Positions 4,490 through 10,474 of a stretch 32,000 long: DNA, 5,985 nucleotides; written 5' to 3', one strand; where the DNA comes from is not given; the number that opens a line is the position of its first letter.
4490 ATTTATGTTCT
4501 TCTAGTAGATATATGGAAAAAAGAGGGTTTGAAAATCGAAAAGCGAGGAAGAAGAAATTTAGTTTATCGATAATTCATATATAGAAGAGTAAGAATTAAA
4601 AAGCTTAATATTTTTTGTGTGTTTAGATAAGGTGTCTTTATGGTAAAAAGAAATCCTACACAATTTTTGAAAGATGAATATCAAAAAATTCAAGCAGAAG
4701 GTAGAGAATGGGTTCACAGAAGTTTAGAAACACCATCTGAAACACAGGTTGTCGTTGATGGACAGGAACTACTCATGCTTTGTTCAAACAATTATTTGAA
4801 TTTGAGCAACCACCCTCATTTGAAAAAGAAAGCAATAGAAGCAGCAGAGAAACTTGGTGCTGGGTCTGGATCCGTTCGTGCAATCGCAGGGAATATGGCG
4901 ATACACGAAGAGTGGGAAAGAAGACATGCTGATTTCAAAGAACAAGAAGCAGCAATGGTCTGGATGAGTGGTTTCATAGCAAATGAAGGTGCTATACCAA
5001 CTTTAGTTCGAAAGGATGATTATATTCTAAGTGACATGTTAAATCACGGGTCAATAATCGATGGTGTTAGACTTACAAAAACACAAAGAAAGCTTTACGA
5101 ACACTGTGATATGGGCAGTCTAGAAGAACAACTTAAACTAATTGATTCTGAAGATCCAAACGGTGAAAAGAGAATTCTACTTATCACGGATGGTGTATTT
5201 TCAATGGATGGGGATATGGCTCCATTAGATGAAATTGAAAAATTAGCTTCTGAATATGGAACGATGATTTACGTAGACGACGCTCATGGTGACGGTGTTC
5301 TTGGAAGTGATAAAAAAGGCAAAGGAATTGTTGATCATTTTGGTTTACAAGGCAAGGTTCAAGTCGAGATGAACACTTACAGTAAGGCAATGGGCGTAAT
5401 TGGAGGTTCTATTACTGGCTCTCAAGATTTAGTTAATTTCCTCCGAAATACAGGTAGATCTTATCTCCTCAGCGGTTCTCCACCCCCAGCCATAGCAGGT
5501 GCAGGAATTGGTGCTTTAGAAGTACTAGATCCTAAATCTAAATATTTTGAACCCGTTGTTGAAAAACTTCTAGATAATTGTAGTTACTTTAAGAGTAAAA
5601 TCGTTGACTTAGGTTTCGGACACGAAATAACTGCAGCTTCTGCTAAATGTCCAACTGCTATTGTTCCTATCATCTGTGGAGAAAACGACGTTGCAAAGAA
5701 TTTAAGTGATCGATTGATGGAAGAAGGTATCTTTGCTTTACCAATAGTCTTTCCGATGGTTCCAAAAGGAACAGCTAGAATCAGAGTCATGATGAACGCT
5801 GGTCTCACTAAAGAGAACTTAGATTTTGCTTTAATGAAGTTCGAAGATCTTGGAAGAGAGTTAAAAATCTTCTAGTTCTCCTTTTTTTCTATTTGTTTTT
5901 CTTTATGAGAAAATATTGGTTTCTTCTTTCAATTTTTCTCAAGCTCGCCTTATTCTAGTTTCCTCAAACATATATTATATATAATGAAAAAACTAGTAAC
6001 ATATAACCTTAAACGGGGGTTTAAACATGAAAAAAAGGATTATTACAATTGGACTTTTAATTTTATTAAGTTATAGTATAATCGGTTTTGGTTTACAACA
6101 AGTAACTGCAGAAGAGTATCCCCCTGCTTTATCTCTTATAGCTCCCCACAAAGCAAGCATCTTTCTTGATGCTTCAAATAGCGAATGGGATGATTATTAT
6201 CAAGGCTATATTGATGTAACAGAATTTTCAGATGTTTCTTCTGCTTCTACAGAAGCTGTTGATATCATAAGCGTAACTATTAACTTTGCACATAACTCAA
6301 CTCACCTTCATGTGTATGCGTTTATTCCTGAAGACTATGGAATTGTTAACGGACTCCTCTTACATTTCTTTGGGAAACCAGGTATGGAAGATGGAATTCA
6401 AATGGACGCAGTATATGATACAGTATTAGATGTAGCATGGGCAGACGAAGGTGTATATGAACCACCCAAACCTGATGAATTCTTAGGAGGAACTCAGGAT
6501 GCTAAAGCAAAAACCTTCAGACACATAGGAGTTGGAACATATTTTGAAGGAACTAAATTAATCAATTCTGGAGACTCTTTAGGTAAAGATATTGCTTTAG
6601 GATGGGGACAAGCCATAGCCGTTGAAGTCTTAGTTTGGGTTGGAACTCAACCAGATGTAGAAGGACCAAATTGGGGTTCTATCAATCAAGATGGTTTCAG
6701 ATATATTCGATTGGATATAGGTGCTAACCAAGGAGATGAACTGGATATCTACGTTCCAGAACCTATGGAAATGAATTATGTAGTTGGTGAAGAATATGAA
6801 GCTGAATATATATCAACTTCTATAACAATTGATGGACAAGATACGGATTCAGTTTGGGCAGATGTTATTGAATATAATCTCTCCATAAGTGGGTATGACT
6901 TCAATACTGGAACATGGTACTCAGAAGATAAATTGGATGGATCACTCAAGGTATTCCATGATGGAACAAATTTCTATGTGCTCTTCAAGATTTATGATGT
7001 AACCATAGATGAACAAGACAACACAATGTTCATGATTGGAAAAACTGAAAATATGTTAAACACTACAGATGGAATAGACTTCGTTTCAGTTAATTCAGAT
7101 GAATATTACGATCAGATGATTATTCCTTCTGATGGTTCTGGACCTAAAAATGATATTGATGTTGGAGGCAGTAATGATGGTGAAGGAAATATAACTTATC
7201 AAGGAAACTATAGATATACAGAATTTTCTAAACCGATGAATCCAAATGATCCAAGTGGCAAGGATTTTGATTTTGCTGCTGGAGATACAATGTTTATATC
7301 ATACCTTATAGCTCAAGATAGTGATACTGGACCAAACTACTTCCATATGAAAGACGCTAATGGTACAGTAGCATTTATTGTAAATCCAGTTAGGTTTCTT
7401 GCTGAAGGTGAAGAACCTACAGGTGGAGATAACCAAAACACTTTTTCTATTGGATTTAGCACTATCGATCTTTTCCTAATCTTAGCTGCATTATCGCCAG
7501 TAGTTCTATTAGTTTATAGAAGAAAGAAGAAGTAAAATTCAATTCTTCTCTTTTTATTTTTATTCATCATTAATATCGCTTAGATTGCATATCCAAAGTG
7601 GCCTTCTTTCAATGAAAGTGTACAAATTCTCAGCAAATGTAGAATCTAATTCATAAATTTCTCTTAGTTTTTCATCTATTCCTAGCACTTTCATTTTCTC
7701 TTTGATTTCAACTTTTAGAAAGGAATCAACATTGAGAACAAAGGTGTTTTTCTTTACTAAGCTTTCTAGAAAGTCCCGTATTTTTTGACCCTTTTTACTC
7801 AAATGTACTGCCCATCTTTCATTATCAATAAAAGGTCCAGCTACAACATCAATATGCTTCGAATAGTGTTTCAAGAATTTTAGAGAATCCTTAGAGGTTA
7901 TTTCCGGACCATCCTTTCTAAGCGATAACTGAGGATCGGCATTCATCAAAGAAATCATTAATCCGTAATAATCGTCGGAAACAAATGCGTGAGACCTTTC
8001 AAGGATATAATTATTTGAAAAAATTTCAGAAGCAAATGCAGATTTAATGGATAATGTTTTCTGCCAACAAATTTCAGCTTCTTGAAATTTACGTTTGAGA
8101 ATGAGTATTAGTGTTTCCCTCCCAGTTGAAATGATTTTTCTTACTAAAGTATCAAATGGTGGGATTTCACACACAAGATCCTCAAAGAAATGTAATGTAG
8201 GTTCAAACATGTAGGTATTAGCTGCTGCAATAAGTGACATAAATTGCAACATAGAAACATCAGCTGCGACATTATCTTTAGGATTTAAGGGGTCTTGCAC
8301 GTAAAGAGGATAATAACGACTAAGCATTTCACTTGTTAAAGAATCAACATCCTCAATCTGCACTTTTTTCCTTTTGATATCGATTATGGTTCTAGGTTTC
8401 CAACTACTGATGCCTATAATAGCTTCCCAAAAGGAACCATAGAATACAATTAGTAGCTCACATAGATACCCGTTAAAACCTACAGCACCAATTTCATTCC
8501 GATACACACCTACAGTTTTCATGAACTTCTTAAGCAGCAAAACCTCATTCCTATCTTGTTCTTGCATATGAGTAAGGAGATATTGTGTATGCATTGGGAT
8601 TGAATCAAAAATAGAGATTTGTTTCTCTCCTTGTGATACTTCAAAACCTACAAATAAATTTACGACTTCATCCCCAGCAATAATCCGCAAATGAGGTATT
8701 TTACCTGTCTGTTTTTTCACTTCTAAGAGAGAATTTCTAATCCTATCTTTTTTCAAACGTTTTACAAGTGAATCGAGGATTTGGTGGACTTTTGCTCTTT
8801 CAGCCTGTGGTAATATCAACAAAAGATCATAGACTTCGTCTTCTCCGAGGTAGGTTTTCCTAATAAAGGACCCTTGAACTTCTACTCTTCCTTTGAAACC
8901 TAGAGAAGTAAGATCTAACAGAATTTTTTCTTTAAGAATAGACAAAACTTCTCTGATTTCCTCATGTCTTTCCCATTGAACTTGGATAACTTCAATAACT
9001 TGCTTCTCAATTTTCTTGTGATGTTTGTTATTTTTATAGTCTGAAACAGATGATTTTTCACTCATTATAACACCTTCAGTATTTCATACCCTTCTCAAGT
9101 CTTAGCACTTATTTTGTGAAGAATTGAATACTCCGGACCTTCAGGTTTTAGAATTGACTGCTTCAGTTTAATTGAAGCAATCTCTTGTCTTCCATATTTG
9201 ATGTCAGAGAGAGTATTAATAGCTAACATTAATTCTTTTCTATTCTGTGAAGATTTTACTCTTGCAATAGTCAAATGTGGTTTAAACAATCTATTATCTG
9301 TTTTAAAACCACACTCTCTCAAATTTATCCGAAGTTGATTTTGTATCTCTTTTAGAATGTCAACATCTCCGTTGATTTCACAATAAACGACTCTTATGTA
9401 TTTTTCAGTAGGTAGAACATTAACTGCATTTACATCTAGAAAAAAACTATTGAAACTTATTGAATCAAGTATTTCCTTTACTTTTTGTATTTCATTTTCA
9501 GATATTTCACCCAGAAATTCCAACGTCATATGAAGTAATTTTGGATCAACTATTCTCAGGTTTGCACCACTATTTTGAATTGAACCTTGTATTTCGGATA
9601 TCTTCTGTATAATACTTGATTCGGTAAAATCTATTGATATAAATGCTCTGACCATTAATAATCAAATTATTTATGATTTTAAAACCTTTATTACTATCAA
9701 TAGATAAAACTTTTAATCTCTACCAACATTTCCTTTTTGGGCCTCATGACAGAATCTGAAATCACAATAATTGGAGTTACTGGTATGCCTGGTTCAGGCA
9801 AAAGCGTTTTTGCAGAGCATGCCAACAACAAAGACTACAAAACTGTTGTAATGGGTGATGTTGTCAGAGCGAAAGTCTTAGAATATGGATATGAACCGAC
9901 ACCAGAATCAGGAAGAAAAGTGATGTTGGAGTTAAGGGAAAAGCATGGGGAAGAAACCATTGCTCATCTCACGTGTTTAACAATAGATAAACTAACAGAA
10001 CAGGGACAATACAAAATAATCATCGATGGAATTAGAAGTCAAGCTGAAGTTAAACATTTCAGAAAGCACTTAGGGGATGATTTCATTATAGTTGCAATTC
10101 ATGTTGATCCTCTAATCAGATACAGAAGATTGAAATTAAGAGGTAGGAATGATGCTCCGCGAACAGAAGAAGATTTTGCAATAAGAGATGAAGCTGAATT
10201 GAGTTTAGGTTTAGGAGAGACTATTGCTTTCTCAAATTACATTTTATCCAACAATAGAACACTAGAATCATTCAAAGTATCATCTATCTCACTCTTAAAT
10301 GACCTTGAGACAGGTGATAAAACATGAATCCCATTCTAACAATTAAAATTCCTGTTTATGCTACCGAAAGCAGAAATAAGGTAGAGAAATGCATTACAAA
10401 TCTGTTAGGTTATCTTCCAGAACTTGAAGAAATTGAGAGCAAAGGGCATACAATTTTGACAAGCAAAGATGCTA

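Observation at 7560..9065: Syntenic CCA-adding enzyme with its catalytic and base-selecting residues replaced: a possible Utp22/NOL6-like pseudoenzyme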

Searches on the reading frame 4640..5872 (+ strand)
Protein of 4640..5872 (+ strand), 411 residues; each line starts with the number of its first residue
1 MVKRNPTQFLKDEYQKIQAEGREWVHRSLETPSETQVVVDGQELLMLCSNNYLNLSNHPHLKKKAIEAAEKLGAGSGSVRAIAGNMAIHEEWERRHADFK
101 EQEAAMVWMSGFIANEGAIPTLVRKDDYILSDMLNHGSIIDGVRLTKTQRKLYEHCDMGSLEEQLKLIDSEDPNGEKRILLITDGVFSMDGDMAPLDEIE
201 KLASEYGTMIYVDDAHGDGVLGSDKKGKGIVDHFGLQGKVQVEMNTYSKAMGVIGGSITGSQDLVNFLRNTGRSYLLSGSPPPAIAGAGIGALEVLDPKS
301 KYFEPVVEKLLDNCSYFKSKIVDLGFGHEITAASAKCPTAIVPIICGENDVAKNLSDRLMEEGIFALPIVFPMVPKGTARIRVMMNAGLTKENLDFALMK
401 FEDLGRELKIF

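Call 71: search_protein_families(library=pfam, proteins=[window:4640-5872:+], max_evalue=0.001)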
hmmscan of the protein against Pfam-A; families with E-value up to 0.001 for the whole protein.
window:4640-5872:+ (411 aa): 1 family
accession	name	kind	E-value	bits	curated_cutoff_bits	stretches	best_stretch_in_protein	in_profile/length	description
PF00155.27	Aminotran_1_2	-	5.9e-51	174.2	19.7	1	44-398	3-358/361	Aminotransferase class I and II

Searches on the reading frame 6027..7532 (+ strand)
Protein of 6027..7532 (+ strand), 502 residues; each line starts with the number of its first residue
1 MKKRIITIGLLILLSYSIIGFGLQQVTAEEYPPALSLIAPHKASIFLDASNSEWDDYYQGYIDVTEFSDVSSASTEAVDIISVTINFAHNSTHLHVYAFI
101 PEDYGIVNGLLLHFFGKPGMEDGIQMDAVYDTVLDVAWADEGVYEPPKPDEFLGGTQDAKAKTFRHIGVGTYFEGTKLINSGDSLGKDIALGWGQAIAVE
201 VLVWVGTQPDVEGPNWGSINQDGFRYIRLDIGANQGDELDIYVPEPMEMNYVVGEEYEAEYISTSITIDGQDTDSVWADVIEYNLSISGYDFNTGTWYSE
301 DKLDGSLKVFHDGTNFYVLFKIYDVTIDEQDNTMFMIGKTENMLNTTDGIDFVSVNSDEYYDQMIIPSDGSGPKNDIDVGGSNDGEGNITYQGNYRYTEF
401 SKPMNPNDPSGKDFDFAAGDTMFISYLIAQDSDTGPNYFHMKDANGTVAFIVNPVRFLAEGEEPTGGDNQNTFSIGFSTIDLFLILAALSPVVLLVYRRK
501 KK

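Call 71: search_protein_families(library=pfam, proteins=[window:6027-7532:+], max_evalue=0.001)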
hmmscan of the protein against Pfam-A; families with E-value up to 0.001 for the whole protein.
window:6027-7532:+ (502 aa): 1 family
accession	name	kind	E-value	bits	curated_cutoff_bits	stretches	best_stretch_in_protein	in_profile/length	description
PF06452.16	CBM9_1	-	0.00037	20.9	23.4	1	268-334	1-62/185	Carbohydrate family 9 binding domain-like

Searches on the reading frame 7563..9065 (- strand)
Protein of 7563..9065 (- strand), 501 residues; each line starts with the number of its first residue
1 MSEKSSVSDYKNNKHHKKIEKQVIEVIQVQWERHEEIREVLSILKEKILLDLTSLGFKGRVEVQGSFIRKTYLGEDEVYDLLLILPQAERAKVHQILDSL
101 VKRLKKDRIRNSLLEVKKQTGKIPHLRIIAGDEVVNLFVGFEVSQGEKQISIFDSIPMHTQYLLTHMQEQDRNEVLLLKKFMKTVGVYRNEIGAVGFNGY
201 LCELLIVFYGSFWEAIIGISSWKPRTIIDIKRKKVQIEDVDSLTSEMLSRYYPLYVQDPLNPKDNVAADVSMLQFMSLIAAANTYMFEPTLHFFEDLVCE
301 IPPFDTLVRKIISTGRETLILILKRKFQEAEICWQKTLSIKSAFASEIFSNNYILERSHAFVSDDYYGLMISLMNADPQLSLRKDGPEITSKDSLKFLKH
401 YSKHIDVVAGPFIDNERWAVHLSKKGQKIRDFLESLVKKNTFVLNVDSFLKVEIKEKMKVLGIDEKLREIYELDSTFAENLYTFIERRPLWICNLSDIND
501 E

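Call 4: search_protein_families(library=pfam, proteins=[window:7563-9065:-], max_evalue=0.01)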
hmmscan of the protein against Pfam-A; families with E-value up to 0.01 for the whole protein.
window:7563-9065:- (501 aa): 2 families
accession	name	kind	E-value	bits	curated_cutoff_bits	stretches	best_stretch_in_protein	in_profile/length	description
PF09249.16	tRNA_NucTransf2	-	3.2e-29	101.9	27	1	173-295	1-113/113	tRNA nucleotidyltransferase, second domain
PF21133.2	CAA_C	-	1.4e-05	25.3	22.2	1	350-447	37-132/144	CCA-adding enzyme, C-terminal domain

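Call 5: search_protein_families(library=ncbifam, proteins=[window:7563-9065:-], max_evalue=0.01)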
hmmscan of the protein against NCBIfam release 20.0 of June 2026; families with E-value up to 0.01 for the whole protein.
window:7563-9065:- (501 aa): 1 family
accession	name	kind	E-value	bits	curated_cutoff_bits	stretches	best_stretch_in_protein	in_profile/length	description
TIGR03671.1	cca_archaeal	equivalog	7.3e-63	212.8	281.3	1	20-443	2-406/410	CCA tRNA nucleotidyltransferase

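Call 6: search_solved_structures(query=window:7563-9065:-, max_evalue=1, show_alignments=3)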
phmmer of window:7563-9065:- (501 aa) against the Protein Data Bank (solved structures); distinct sequences matched with E-value up to 1: 7.
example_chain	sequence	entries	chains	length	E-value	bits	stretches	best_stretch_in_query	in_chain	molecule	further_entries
2zh7_A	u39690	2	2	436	2.9e-25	92.3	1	33-422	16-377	CCA-adding enzyme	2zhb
1r89_A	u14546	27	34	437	3e-25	92.3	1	29-421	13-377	tRNA nucleotidyltransferase | CCA-adding enzyme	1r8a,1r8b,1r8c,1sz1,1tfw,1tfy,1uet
3ovs_A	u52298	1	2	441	3.3e-25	92.1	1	29-425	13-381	CCA-Adding Enzyme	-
3ovb_A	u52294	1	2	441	3.3e-25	92.1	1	29-425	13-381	CCA-Adding Enzyme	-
3ouy_A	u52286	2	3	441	3.3e-25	92.1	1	29-425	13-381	CCA-Adding Enzyme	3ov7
3ova_A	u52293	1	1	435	3.6e-25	92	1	45-422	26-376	CCA-adding enzyme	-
4x4n_A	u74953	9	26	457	4.1e-25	91.8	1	29-425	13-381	CCA-adding enzyme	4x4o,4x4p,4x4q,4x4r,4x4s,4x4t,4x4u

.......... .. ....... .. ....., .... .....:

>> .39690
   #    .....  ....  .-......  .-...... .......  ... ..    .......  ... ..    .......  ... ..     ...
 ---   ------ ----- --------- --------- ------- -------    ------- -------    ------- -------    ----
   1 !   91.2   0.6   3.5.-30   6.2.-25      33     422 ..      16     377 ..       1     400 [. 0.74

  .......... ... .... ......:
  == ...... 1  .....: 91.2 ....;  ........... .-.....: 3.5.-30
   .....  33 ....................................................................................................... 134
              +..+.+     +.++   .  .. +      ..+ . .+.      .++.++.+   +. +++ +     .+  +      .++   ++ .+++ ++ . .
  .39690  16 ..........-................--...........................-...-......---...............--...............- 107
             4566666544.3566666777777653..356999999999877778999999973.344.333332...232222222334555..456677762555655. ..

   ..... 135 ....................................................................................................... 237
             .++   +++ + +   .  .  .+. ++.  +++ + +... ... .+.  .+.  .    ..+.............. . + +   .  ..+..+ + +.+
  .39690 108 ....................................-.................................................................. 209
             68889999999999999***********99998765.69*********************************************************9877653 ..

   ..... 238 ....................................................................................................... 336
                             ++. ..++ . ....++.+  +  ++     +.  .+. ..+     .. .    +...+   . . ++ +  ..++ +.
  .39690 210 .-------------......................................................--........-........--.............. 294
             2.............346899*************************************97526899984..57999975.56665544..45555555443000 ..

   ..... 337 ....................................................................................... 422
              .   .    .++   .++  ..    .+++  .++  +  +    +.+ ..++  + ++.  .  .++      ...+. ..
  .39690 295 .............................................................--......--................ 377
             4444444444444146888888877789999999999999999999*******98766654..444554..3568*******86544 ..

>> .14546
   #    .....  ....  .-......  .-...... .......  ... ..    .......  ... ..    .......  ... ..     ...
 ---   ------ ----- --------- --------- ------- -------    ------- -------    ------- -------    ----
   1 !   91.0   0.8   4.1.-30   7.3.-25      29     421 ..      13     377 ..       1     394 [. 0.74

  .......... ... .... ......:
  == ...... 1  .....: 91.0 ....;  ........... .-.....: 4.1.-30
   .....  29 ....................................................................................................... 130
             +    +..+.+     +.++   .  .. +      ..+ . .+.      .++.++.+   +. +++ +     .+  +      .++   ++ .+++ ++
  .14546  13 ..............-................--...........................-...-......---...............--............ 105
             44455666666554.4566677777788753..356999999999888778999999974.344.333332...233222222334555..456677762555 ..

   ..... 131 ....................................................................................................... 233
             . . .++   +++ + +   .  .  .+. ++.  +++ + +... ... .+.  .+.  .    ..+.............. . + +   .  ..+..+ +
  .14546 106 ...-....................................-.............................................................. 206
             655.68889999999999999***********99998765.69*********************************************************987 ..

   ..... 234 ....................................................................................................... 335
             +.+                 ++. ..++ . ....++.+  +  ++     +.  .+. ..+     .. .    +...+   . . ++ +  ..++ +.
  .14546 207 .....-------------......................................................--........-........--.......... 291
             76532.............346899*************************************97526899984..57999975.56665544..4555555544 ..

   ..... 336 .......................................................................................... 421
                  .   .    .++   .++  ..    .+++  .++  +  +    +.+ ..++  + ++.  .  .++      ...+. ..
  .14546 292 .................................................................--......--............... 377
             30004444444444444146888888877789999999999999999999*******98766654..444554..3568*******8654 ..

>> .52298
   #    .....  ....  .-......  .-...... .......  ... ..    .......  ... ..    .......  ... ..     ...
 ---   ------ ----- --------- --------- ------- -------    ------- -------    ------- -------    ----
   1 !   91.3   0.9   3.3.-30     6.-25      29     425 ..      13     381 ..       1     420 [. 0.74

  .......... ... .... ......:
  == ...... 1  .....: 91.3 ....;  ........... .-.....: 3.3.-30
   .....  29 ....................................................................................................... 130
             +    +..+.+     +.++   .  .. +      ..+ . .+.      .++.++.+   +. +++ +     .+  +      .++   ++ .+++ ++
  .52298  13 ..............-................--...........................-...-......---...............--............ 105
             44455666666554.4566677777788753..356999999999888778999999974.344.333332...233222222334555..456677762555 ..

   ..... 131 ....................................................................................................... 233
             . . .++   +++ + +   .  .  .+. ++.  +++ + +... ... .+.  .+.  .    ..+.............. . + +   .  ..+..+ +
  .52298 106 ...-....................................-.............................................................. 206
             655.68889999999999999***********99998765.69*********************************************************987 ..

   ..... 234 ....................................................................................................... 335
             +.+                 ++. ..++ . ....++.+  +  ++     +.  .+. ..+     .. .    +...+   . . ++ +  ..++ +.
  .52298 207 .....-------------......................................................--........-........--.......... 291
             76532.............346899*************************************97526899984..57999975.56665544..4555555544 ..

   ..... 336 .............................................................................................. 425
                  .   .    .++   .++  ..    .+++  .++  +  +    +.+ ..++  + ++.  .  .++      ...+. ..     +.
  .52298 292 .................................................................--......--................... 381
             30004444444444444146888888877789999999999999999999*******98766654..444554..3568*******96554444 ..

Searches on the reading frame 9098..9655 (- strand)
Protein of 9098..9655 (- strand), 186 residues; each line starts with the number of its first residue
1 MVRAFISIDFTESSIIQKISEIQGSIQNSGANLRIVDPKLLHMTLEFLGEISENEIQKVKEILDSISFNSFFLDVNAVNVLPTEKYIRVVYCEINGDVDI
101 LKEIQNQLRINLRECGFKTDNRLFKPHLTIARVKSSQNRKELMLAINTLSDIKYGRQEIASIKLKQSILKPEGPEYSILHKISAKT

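Call 4: search_protein_families(library=pfam, proteins=[window:9098-9655:-], max_evalue=0.01)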
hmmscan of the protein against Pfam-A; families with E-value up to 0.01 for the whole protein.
window:9098-9655:- (186 aa): 4 families
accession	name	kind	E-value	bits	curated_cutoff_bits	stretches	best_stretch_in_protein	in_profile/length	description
PF02834.22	LigT_PEase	-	2.1e-21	76.3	23.3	2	13-91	5-87/87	LigT like Phosphoesterase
PF10469.15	AKAP7_NLS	-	5e-14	53.1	24.4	1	5-181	4-205/208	AKAP7 2'5' RNA ligase-like domain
PF13563.12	2_5_RNA_ligase2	-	4.7e-07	30.4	27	1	41-151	26-135/152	2'-5' RNA ligase superfamily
PF05213.18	Corona_NS2A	-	0.00039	20.4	23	1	5-139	9-137/267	Coronavirus NS2A protein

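Call 5: search_protein_families(library=ncbifam, proteins=[window:9098-9655:-], max_evalue=0.01)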
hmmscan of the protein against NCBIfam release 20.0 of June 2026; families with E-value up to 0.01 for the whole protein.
window:9098-9655:- (186 aa): 3 families
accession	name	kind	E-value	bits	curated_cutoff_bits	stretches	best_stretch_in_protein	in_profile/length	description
TIGR02258.1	2_5_ligase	equivalog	2.2e-39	135.2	65.7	1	2-182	1-178/180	RNA 2',3'-cyclic phosphodiesterase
NF011704.0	PRK15124.1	equivalog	3.6e-07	30.4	184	1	32-134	33-132/176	RNA 2',3'-cyclic phosphodiesterase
NF010223.0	PRK13679.1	equivalog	8.8e-06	25.7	129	1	42-154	34-141/170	hypothetical protein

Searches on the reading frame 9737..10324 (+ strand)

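Call 4: search_protein_families(library=pfam, proteins=[window:9737-10324:+], max_evalue=0.01)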
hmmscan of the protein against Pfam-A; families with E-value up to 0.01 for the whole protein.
window:9737-10324:+ (196 aa): 4 families
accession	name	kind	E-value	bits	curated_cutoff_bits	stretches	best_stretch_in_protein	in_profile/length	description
PF13207.12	AAA_17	-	6.9e-14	52.7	27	1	15-146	1-134/136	AAA domain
PF13238.12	AAA_18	-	2.9e-13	50.8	29.4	1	12-144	1-120/128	AAA domain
PF13671.12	AAA_33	-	1.4e-05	25.9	27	1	14-142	4-125/143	AAA domain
PF00931.28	NB-ARC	-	2.7e-05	24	23.5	1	3-32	12-41/248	NB-ARC domain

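Call 75: search_protein_families(library=ncbifam, proteins=[window:9737-10324:+], max_evalue=0.001)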
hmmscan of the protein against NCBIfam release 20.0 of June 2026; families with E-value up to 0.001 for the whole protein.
window:9737-10324:+ (196 aa): 2 families
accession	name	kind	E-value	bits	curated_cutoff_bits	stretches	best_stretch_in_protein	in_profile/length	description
NF006226.0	PRK08356.1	equivalog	7.9e-13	48.6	189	1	7-188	3-191/195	hypothetical protein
NF041025.1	antiphage_deaminase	equivalog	3e-07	29.7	400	1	64-172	90-190/437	anti-phage dCTP deaminase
